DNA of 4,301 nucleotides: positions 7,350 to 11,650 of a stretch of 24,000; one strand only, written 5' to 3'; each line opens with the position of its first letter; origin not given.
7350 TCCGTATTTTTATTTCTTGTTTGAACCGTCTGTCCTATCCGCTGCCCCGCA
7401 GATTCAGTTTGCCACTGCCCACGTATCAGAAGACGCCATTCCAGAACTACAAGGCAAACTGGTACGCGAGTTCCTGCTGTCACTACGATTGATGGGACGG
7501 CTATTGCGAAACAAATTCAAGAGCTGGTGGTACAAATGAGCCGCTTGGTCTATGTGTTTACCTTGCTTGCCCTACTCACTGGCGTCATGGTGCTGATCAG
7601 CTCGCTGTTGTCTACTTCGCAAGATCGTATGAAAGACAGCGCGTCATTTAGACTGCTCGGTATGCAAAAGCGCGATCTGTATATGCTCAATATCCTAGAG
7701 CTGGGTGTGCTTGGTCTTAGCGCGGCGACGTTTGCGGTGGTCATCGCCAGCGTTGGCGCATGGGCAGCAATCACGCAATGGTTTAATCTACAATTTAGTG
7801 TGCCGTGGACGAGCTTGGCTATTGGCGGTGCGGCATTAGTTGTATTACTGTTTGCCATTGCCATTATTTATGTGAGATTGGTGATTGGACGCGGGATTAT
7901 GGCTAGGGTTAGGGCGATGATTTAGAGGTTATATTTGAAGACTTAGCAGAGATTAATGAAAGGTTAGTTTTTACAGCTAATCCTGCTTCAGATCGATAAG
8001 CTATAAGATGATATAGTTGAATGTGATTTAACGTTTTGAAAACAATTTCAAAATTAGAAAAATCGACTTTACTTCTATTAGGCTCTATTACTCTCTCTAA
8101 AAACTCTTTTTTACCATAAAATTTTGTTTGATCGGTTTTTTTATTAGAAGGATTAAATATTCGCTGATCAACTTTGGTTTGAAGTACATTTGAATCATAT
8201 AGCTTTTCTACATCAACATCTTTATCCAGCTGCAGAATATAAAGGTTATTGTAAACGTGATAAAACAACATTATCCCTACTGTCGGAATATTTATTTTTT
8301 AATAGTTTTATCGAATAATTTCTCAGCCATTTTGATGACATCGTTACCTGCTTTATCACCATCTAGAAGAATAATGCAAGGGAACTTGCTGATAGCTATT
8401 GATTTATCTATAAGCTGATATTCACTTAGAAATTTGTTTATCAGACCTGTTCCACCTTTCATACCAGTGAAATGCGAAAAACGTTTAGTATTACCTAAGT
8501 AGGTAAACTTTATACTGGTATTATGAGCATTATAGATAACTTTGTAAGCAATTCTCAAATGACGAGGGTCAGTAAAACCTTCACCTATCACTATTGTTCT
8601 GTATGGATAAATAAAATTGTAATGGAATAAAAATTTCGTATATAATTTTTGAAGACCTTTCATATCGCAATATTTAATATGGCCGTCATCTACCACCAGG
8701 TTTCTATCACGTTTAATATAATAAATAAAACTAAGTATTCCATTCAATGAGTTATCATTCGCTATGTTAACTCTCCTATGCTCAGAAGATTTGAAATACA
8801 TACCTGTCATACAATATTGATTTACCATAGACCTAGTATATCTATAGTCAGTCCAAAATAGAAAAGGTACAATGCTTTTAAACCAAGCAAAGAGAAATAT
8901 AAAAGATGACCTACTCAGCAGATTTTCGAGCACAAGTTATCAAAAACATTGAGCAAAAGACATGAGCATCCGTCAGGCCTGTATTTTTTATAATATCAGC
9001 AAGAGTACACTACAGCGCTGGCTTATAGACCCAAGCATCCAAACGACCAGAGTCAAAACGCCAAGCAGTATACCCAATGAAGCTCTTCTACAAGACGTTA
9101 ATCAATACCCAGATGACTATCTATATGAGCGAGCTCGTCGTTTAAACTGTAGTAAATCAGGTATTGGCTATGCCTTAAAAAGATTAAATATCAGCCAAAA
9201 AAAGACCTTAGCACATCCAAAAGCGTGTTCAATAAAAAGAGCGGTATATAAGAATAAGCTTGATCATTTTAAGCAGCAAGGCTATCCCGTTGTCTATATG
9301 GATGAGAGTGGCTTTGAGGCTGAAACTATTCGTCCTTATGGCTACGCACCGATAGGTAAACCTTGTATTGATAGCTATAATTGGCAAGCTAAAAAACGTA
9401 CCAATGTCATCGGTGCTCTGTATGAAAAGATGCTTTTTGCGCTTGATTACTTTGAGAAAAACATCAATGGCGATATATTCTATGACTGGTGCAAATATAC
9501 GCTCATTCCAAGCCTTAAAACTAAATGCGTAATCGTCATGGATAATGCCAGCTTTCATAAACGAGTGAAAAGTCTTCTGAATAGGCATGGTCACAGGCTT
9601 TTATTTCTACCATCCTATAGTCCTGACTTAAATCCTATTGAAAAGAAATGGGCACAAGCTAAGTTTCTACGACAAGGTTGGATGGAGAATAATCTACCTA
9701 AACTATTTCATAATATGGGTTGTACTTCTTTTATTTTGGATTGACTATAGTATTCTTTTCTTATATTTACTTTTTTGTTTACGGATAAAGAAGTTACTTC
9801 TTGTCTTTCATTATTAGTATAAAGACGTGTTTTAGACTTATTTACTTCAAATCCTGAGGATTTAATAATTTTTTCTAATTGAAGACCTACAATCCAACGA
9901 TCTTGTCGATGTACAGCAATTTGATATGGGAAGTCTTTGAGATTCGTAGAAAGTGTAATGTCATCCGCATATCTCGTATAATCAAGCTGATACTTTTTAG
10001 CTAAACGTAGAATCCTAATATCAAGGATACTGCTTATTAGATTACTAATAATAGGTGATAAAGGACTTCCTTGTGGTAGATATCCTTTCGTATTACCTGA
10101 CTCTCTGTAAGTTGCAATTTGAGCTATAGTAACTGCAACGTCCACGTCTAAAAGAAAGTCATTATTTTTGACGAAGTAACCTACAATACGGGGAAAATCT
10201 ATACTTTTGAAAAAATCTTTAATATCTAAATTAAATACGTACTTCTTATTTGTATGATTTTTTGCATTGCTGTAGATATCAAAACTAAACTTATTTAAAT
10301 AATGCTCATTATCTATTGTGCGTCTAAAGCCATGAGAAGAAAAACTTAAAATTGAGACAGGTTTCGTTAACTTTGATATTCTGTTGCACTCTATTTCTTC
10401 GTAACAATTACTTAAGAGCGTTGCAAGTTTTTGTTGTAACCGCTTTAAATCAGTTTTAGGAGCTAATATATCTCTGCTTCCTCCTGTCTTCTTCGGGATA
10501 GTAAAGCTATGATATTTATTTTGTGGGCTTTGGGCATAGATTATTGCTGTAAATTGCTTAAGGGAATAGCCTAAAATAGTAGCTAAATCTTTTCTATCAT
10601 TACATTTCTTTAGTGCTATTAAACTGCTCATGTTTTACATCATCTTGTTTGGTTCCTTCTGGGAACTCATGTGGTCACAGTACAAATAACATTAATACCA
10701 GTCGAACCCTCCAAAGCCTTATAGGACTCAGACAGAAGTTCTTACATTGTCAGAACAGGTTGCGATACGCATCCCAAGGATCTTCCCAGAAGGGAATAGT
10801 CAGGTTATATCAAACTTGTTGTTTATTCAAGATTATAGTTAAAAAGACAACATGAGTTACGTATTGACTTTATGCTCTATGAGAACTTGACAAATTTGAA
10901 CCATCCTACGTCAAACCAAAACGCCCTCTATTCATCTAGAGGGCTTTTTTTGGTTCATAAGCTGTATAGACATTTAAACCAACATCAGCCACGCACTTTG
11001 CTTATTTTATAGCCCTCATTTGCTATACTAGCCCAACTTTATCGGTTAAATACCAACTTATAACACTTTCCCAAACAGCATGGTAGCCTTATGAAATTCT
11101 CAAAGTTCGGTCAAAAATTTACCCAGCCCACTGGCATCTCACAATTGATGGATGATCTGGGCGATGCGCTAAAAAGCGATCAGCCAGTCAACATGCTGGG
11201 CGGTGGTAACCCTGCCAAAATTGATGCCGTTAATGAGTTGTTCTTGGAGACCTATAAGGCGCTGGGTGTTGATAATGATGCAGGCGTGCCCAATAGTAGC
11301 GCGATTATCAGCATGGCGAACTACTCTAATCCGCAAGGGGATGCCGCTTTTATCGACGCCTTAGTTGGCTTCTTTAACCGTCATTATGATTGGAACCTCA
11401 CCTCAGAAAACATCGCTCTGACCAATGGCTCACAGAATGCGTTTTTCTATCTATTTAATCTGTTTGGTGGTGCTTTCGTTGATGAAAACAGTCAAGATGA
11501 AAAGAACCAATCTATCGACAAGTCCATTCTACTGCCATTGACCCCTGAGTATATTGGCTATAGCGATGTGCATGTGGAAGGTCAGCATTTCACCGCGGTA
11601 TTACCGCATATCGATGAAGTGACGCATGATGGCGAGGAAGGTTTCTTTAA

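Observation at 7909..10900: AT-rich islet encoding a retron with RT-Toprim architecture plus an unknown small gene, inactivated by an IS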

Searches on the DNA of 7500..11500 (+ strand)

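Call 11: search_rna_families(source=window, start=7500, end=11500, threshold=evalue, max_evalue=1, show_alignments=2)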
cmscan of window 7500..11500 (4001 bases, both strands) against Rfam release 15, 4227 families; matches with E-value up to 1: 0.
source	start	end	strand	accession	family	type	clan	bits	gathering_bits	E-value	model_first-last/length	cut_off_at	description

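Call 30: search_dna_similar(query=window:8830-9765:+, collection=plasmids, mode=near, max_rows=12)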
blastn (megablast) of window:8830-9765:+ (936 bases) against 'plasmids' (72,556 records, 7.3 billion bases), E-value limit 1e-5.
Records with a match: 1; places in all: 1; records where one place covers at least 80% of the query: 0.
Best place of each record, by identity: 80-90% 1.
By first word of the organism name: Psychrobacter 1.
By predicted mobility (MOB-suite, as given by PLSDB): non-mobilizable 1.
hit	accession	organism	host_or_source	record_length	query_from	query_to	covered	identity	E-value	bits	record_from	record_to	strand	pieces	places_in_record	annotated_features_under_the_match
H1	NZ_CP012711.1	Psychrobacter urativorans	cell culture,soil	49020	280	732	48%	81.9%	1e-101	377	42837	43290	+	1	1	IS630 transposase-related protein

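Call 41: build_rna_model(alignment_id=A3, structure=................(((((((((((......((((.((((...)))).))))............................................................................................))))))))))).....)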
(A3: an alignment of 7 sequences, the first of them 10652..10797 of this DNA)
Model R1 built from alignment A3 (7 sequences, 162 columns); structure: as given.
model positions 148; base pairs 19; branch points 0; effective number of sequences 1.92; information 0.59 bits per position. Calibrated on 0.2 Mb of random sequence (short: E-values are rough).
structure used (alignment columns):
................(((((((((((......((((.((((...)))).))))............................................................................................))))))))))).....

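Call 42: search_with_rna_model(model_id=R1, sources=[window, L001, L002, L003, L004, L005, L006, L007, L008, L009, L010, L011, L012, L013, L014, L015, L016, L017, L018, L019, L020, L021, L022, L023, L024, L025, L026, L027, L028, L029, L030, L031, L032, L033, L034, L035, L036, L038, L040, L041, L044, L047, L048, L049, L053, L060], max_evalue=1, make_alignment=true)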
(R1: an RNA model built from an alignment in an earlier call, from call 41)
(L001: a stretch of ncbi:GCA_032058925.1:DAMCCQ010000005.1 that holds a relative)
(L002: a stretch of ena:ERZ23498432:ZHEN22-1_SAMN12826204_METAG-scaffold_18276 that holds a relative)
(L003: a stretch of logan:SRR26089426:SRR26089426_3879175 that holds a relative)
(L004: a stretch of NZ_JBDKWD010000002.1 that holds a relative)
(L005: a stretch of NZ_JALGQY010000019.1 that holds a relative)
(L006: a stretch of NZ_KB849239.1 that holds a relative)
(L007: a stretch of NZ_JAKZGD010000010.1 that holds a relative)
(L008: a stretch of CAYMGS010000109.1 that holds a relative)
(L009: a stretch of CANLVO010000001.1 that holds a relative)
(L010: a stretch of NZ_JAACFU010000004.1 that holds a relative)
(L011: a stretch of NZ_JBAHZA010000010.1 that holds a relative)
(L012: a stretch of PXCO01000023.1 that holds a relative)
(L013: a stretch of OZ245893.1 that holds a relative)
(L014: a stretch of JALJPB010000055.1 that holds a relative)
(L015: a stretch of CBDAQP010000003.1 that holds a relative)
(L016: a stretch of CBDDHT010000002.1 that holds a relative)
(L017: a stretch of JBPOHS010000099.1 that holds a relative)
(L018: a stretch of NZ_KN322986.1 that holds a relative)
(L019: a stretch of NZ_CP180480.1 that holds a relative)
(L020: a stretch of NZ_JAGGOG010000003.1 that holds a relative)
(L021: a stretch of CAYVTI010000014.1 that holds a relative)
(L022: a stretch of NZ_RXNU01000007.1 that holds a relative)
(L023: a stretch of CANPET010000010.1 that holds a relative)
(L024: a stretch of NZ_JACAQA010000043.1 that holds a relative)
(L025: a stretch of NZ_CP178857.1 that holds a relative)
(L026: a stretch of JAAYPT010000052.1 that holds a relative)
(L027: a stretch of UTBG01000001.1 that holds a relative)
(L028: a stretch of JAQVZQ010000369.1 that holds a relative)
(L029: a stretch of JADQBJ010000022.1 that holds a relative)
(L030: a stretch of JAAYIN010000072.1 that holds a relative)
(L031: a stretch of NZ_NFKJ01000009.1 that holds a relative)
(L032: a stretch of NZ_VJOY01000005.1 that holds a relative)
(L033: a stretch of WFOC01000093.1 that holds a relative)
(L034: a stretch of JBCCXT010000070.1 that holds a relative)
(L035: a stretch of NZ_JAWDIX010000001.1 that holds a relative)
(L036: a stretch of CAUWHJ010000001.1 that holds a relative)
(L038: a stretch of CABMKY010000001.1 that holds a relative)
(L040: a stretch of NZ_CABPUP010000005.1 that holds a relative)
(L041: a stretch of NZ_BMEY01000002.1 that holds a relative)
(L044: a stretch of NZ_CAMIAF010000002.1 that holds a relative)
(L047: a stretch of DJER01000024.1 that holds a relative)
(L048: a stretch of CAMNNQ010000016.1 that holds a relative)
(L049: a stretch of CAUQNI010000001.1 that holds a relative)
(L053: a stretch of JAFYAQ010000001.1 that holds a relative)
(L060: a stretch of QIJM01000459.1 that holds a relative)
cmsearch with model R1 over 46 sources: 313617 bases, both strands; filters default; matches with E-value up to 1: 41.
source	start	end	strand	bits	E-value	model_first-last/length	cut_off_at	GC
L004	2331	2478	+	161.4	5.3e-26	1-148/148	no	0.41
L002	2791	2938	+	160.1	9.3e-26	1-148/148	no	0.41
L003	450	597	+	160.1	9.3e-26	1-148/148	no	0.41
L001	5843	5990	+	159.7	1.1e-25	1-148/148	no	0.45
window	10654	10801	-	158.3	1.9e-25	1-148/148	no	0.45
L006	2340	2486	+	147.9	1.3e-23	1-148/148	no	0.41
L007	2341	2486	+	145.5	3.2e-23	1-148/148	no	0.4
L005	2347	2495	+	133.1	4.8e-21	1-148/148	no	0.45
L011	2319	2449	+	49.1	2.3e-06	1-148/148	no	0.39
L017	2338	2469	+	48.4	3.1e-06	1-148/148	no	0.46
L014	2332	2476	+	43.5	2.2e-05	1-148/148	no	0.4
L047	1905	2053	+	42.3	3.6e-05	1-148/148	no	0.28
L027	2344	2473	+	41.2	5.6e-05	1-148/148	no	0.52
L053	2329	2480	+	41.1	5.9e-05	1-148/148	no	0.41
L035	2334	2479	+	40.3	8.1e-05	1-148/148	no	0.31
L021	2340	2484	+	40.3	8.1e-05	1-148/148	no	0.39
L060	2147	2279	+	40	9.1e-05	1-148/148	no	0.49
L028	807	959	+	39.3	0.00012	1-148/148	no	0.41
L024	2342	2472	+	38.9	0.00014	1-148/148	no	0.5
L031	2333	2477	+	37.9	0.00021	1-148/148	no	0.32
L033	2340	2474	+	36.5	0.00037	1-148/148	no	0.47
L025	2342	2470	+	36.5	0.00038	1-148/148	no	0.53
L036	2316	2472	+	36.3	0.00041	1-148/148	no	0.34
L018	2342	2473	+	36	0.00045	1-148/148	no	0.54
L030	2315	2451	+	34.4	0.00086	1-148/148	no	0.43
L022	2307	2442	+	33.5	0.0012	1-148/148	no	0.5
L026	2345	2478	+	33.2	0.0014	1-148/148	no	0.36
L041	2306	2456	+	33.1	0.0015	1-148/148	no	0.39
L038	2360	2489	+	32.6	0.0018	1-148/148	no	0.35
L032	2345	2474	+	30.2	0.0046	1-148/148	no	0.55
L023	2351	2488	+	29.6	0.0059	1-148/148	no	0.36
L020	2348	2488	+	29.5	0.0062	1-148/148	no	0.41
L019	2348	2488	+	28.7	0.0084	1-148/148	no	0.42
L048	2318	2453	+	28.1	0.011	1-148/148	no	0.41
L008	488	633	+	27.9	0.012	1-148/148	no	0.46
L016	2310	2456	+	26.7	0.019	1-148/148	no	0.52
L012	1769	1914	+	23.1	0.083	1-148/148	no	0.54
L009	2336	2479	+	22.3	0.11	1-148/148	no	0.54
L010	2334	2477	+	21.8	0.14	1-148/148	no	0.48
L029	2319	2470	+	21.3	0.17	1-148/148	no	0.45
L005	2949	3070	+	17.3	0.83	1-148/148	no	0.3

Alignment A4: 41 matches aligned to the model, 262 columns, each read 5' to 3' on its own strand. Consensus structure (alignment columns), stored with it:
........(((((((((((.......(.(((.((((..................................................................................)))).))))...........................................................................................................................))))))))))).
